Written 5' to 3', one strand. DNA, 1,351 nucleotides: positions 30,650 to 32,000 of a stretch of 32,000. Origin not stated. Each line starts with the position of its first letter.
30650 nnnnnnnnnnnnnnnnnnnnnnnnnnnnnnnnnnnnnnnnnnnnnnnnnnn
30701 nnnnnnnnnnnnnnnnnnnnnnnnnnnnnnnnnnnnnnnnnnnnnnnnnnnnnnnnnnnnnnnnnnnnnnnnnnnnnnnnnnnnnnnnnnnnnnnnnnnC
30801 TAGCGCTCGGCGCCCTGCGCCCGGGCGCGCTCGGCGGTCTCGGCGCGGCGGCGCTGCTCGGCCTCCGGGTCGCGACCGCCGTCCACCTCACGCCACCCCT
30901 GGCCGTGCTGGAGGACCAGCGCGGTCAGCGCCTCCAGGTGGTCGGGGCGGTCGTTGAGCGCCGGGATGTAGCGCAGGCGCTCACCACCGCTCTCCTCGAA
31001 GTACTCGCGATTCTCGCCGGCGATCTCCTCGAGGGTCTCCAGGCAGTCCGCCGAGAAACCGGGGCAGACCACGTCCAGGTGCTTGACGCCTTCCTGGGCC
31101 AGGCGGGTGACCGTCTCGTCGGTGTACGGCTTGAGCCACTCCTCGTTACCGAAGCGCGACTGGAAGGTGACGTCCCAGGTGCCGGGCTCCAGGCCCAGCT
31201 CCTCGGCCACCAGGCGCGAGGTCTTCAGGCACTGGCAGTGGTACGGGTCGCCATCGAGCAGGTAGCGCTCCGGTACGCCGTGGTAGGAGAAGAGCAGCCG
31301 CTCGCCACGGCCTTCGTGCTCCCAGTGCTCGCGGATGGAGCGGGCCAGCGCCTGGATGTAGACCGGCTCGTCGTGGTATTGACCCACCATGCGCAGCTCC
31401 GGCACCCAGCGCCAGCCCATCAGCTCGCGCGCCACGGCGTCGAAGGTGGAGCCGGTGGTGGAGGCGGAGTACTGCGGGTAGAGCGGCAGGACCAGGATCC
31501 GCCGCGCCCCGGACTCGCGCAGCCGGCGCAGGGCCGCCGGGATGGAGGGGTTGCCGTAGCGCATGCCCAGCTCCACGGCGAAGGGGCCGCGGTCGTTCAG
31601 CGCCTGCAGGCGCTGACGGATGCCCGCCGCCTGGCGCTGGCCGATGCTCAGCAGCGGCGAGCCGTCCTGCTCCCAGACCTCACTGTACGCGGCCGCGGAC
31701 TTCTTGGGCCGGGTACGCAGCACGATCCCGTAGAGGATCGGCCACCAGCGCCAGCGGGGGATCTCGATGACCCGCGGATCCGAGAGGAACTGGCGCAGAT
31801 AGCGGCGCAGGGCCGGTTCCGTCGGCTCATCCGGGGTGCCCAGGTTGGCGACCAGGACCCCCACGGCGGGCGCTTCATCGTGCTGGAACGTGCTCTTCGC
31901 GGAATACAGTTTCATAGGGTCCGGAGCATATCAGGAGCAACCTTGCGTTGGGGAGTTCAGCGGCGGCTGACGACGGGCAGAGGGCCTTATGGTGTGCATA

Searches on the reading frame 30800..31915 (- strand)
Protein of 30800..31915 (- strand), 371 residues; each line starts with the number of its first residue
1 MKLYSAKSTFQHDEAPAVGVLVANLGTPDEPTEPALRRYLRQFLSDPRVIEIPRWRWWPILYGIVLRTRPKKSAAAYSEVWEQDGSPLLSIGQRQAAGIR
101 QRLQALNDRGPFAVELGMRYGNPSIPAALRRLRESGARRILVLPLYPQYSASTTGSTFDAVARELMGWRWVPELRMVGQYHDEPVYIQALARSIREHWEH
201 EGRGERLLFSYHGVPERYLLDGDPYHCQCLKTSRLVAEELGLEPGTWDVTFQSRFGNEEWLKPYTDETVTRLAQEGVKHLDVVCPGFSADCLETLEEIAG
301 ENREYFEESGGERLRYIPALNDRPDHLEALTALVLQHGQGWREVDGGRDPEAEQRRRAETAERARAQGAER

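Call 14: search_protein_families(library=pfam, proteins=[window:30800-31915:-], max_evalue=0.001)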
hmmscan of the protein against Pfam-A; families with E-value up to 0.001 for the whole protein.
window:30800-31915:- (371 aa): 2 families
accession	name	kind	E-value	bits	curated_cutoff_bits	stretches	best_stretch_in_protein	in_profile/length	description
PF00762.24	Ferrochelatase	-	1.5e-119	399.1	27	1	18-337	2-316/317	Ferrochelatase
PF01903.22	CbiX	-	2e-06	28.5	22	0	94-145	7-60/106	CbiX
